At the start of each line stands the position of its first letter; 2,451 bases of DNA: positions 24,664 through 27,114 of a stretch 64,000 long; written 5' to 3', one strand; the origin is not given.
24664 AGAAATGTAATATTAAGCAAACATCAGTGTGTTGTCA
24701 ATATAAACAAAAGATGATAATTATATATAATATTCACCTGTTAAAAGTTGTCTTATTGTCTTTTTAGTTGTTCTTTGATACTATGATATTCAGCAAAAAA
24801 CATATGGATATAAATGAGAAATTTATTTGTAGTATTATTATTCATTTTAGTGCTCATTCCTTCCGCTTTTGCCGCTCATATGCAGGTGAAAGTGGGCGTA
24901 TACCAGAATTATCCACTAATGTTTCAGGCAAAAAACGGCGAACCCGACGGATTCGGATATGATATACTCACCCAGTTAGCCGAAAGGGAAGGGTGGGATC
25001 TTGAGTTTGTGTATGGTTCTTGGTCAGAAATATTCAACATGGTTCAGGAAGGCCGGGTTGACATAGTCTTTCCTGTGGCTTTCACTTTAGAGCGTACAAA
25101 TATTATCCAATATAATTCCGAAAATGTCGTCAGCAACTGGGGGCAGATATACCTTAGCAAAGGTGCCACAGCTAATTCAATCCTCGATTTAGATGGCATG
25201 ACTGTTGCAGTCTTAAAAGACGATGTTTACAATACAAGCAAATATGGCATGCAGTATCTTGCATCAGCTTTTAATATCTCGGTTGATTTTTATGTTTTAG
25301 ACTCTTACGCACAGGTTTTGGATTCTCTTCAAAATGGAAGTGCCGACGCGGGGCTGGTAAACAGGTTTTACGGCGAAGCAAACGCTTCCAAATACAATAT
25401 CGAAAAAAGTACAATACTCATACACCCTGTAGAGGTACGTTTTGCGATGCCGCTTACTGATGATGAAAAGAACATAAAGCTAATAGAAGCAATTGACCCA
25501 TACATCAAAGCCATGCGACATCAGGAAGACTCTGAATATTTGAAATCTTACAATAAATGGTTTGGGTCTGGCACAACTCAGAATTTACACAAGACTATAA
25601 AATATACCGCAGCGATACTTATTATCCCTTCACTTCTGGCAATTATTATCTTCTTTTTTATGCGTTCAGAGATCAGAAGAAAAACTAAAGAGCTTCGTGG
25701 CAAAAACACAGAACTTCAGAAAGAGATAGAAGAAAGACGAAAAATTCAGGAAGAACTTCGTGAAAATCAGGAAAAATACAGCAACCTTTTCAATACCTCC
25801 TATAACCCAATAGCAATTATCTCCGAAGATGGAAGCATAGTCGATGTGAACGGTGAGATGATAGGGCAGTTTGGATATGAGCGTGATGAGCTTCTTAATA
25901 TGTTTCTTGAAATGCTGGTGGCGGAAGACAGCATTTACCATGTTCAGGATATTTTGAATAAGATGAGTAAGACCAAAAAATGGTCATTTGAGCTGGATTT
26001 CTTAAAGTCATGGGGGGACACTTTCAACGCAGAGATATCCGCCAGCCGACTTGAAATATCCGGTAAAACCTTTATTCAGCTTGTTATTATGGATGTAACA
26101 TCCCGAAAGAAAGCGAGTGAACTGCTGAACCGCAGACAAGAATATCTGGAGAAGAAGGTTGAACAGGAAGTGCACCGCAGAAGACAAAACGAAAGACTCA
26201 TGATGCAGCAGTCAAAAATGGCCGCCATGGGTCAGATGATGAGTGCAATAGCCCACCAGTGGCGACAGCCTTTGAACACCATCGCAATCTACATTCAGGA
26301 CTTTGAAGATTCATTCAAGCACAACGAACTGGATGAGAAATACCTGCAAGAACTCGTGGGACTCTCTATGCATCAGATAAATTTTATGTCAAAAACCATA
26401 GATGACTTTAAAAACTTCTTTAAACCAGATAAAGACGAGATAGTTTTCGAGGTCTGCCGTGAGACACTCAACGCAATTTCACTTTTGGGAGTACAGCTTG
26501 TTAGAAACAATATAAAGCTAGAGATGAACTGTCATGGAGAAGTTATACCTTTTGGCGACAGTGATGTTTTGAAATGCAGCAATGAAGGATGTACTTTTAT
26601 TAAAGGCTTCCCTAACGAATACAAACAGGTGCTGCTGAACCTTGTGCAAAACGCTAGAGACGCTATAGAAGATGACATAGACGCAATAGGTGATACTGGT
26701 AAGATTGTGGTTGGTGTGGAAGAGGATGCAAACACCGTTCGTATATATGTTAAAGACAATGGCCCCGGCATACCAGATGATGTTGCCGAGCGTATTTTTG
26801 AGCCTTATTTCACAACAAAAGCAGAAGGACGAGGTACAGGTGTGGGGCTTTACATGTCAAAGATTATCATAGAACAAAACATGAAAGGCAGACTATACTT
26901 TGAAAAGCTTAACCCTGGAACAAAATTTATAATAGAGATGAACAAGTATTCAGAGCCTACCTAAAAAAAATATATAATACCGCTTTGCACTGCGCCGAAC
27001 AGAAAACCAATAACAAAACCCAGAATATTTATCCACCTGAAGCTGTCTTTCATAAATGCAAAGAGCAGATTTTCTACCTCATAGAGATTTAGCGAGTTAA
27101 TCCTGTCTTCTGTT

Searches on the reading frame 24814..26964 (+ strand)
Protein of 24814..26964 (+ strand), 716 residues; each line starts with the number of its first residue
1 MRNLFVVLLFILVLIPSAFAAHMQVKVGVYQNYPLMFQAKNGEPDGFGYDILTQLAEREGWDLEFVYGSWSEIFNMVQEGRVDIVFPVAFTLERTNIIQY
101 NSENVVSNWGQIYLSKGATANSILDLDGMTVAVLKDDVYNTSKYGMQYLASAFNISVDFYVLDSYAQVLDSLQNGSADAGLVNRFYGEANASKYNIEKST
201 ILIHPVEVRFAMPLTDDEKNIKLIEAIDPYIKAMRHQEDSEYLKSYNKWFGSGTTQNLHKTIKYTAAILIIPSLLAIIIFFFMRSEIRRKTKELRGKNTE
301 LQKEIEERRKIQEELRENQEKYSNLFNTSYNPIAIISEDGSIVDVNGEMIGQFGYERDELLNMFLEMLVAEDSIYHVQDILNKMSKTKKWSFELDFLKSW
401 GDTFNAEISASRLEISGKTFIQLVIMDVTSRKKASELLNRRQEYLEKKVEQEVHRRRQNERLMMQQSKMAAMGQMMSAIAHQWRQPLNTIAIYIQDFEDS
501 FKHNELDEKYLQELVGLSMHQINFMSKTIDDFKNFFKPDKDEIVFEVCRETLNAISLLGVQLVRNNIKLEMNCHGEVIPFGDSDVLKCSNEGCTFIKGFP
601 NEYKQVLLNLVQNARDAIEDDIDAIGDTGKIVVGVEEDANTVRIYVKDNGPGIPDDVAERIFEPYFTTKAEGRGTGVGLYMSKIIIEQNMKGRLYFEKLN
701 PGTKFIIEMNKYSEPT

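Call 5: search_protein_families(library=pfam, proteins=[window:24814-26964:+], max_evalue=0.1)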
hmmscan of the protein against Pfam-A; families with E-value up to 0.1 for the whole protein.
window:24814-26964:+ (716 aa): 9 families
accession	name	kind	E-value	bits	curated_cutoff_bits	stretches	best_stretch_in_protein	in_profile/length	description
PF02518.31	HATPase_c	-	2.7e-20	73.3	26.4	1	602-710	5-108/111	Histidine kinase-, DNA gyrase B-, and HSP90-like ATPase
PF00497.25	SBP_bac_3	-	9.7e-18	64.6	26.4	1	25-251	1-131/132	Bacterial extracellular solute-binding proteins, family 3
PF13426.13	PAS_9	-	2.4e-10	41.1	27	1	332-429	3-102/103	PAS domain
PF00989.32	PAS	-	1.7e-07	31.7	22.6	1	321-392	2-74/113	PAS fold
PF00512.31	HisKA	-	0.00012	22.5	26.9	1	472-537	2-62/66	His Kinase A (phospho-acceptor) domain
PF13188.13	PAS_8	-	0.00019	21.7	21.8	1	320-361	1-43/65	PAS domain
PF08448.16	PAS_4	-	0.00021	21.9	23.1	1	327-432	2-109/110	PAS fold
PF12974.12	Phosphonate-bd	-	0.00049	20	27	1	52-191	20-171/242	ABC transporter, phosphonate, periplasmic substrate-binding protein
PF13589.12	HATPase_c_3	-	0.06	13.8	25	0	604-670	4-62/137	Histidine kinase-, DNA gyrase B-, and HSP90-like ATPase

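Call 21: find_related_loci(query=window:24814-26964:+, collection=genome_contigs, flank=10000)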
Query window:24814-26964:+ (716 aa) in genome_contigs; peptide patterns used: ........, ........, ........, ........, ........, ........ (x = any residue, [..] = any of these).
215 stretches matched a pattern; 126 encode a relative of the query (tblastn E <= 1e-3); the best 80 are kept; 79 distinct loci.
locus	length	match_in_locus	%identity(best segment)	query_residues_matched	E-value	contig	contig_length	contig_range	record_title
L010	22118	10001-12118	60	1-709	0e+0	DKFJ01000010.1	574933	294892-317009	MAG TPA_asm: Deferribacteraceae bacterium UBA6799 UBA6799_contig_368, whole genome shotgun sequence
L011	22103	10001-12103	59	17-716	0e+0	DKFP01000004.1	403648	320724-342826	MAG TPA_asm: Deferribacteraceae bacterium UBA6793 UBA6793_contig_316, whole genome shotgun sequence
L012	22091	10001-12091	59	20-716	0e+0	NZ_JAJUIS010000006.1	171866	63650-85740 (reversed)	MAG: Seleniivibrio woodruffii isolate bin96 k141_958004_length_171866_cov_118.0184, whole genome shotgun sequence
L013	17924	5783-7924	59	1-715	0e+0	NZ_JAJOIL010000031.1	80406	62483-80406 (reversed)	MAG: Seleniivibrio sp. isolate S2C1195 S2CNODE_36_length_80406_cov_7.358898, whole genome shotgun sequence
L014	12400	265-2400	72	3-716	0e+0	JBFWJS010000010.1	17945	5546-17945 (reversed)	MAG: Deferribacterales bacterium isolate CA_2019_NHSR_24 NODE_6877_length_17945_cov_247.575710_NHSR, whole genome shotgu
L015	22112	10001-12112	74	11-715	0e+0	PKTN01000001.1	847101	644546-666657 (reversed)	MAG: Denitrovibrio sp. isolate BM704 sc_3, whole genome shotgun sequence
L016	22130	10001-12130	59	6-715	0e+0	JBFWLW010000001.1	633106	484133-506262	MAG: Deferribacterales bacterium isolate CA_2019_NHSR_75 NODE_9_length_633106_cov_74.540876_NHSR, whole genome shotgun s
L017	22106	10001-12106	61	5-709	0e+0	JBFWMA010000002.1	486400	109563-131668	MAG: Deferribacterales bacterium isolate CA_2019_NHSR_79 NODE_20_length_486400_cov_45.243552_NHSR, whole genome shotgun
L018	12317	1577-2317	46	442-710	1e-67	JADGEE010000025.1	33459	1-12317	MAG: Campylobacteraceae bacterium isolate BB28 NODE_1195_length_33459_cov_9.653957, whole genome shotgun sequence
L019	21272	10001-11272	36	287-715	1e-67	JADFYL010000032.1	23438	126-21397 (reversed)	MAG: Nitrospirae bacterium isolate nDJH8bin13 nDJH8_bin13_NODE_649_length_23438_cov_81.263525, whole genome shotgun sequ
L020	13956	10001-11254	35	290-710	2e-64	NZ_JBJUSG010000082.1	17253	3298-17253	Candidatus Magnetominusculus dajiuhuensis isolate DJH-1 NODE_749_length_17253_cov_1755.445168, whole genome shotgun sequ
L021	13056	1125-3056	42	304-709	2e-62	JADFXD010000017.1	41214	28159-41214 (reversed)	MAG: Nitrospirae bacterium isolate nDJH13bin1 nDJH13_bin1_NODE_406_length_41214_cov_83.812702, whole genome shotgun sequ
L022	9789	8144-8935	41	428-714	2e-61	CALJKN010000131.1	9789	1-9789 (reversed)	MAG TPA_asm: uncultured Helicobacteraceae bacterium isolate SRR6231178_bin.58_CONCOCT_v1.1_MAG genome assembly, contig:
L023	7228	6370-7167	43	431-709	1e-59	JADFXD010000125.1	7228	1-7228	MAG: Nitrospirae bacterium isolate nDJH13bin1 nDJH13_bin1_NODE_6621_length_7228_cov_67.822390, whole genome shotgun sequ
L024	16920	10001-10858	42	438-714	1e-59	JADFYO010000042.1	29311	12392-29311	MAG: Nitrospirae bacterium isolate nDJH8bin6 nDJH8_bin6_NODE_42_length_29311_cov_229.454290, whole genome shotgun sequen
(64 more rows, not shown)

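Call 26: search_protein_families(library=pfam, proteins=[L015:1246-1926:-, L015:1934-3172:-, L015:3493-4575:+, L015:4562-5545:+, L015:5842-6558:+, L015:6948-9302:+, L010:7088-8572:-, L010:8569-9426:-, L010:4673-6283:+, L010:3888-4676:+], max_evalue=0.001)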
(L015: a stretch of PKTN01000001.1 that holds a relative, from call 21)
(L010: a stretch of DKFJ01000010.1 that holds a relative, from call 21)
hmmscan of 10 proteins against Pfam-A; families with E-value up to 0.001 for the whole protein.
L015:1246-1926:- (226 aa): 0 families

L015:1934-3172:- (412 aa): 4 families
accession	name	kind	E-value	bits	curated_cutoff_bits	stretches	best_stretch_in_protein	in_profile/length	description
PF22022.2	Phage_int_M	-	1.6e-26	92.8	27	1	119-212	3-96/96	Phage integrase central domain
PF13356.12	Arm-DNA-bind_3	-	9.5e-25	87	27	1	20-101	1-79/83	Arm DNA-binding domain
PF00589.27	Phage_integrase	-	1.7e-24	86.9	27.1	1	228-387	6-167/172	Phage integrase family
PF14659.12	Phage_int_SAM_3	-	1.8e-07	31.7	22.6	1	116-165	1-50/58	Phage integrase, N-terminal SAM-like domain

L015:3493-4575:+ (360 aa): 2 families
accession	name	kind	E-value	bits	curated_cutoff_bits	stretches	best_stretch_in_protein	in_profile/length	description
PF00589.27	Phage_integrase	-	5.5e-30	104.8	27.1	1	184-339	6-168/172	Phage integrase family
PF13102.12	Phage_int_SAM_5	-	5.1e-05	24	22.3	1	80-167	4-95/98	Phage integrase SAM-like domain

L015:4562-5545:+ (327 aa): 0 families

L015:5842-6558:+ (238 aa): 2 families
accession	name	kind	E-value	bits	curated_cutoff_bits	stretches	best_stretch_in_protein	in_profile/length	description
PF23343.2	REP_ORF2-G2P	-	2.3e-23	82.8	27.8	1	77-174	2-98/99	Replication-associated protein ORF2/G2P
PF20199.4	RepSA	-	1.6e-05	24.7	34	1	105-131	198-224/438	Replication initiator protein, pSAM2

L015:6948-9302:+ (784 aa): 4 families
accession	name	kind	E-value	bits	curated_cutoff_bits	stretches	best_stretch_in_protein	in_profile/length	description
PF00990.26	GGDEF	-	4.5e-33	114.7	23.8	1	625-777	2-160/161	Diguanylate cyclase, GGDEF domain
PF08447.18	PAS_3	-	3.3e-14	53.3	25.6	1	382-453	2-73/89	PAS fold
PF14827.12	dCache_3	-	7.1e-12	45.8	25.7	1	88-286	45-213/239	Double sensory domain of two-component sensor kinase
PF22335.1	Cas10-Cmr2_palm2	-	9.1e-05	23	27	1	695-778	50-131/133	Cas10/Cmr2, second palm domain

L010:7088-8572:- (494 aa): 17 families
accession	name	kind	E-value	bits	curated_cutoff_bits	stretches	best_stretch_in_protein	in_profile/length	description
PF14691.11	Fer4_20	-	5.3e-39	133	25.8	1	48-160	3-112/113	Dihydroprymidine dehydrogenase domain II, 4Fe-4S cluster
PF07992.20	Pyr_redox_2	-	5.7e-37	128.2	26.1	1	173-481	1-291/291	Pyridine nucleotide-disulphide oxidoreductase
PF00070.33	Pyr_redox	-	1.1e-11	45.5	22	1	315-389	1-78/82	Pyridine nucleotide-disulphide oxidoreductase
PF13738.12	Pyr_redox_3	-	2.1e-09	37.5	30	1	307-464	158-304/305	Pyridine nucleotide-disulphide oxidoreductase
PF13450.12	NAD_binding_8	-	1.5e-07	32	21.9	1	177-211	1-35/68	NAD(P)-binding Rossmann-like domain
PF12831.13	FAD_oxidored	-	1.9e-06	27.9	27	1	175-212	2-39/416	FAD dependent oxidoreductase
PF01262.27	AlaDh_PNT_C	-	1.9e-06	27.9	23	0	315-349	30-63/214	Alanine dehydrogenase/PNT, C-terminal domain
PF13241.12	NAD_binding_7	-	1.2e-05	26.3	22.1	0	311-359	5-56/104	Putative NAD(P)-binding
PF03486.20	HI0933_like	-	1.6e-05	25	50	1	174-208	2-36/244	HI0933-like protein Rossmann domain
PF00890.30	FAD_binding_2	-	4.1e-05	23.4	20.4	1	175-209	2-36/414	FAD binding domain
PF01946.23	Thi4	-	5.1e-05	23.1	26.2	1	174-236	19-81/235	Thi4 family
PF00743.25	FMO-like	-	9.5e-05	21.5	22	0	256-345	135-214/532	Flavin-binding monooxygenase-like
PF01266.30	DAO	-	0.00019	21.5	27.9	1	174-208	1-35/353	FAD dependent oxidoreductase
PF02826.25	2-Hacid_dh_C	-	0.00032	20.6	25.1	0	308-357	31-79/178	D-isomer specific 2-hydroxyacid dehydrogenase, NAD binding domain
PF01134.28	GIDA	-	0.00032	20.3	22.1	1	174-209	1-34/391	Glucose inhibited division protein A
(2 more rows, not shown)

L010:8569-9426:- (285 aa): 2 families
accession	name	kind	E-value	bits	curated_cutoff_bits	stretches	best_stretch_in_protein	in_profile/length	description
PF10418.14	DHODB_Fe-S_bind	-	1e-14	54.4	23.9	1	212-249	1-41/41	Iron-sulfur cluster binding domain of dihydroorotate dehydrogenase B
PF00175.26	NAD_binding_1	-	1.8e-05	25.8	22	1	105-196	2-107/109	Oxidoreductase NAD-binding domain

L010:4673-6283:+ (536 aa): 2 families
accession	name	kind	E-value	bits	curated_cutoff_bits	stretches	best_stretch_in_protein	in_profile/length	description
PF02550.21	AcetylCoA_hydro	-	1.7e-42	146.2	24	1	23-237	5-198/198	Acetyl-CoA hydrolase/transferase N-terminal domain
PF13336.12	AcetylCoA_hyd_C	-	8.2e-36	123.7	23.7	1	339-489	1-153/154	Acetyl-CoA hydrolase/transferase C-terminal domain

L010:3888-4676:+ (262 aa): 1 family
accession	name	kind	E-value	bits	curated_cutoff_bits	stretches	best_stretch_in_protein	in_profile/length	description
PF00795.27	CN_hydrolase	-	6.9e-40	137.4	23.2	1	5-242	4-255/256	Carbon-nitrogen hydrolase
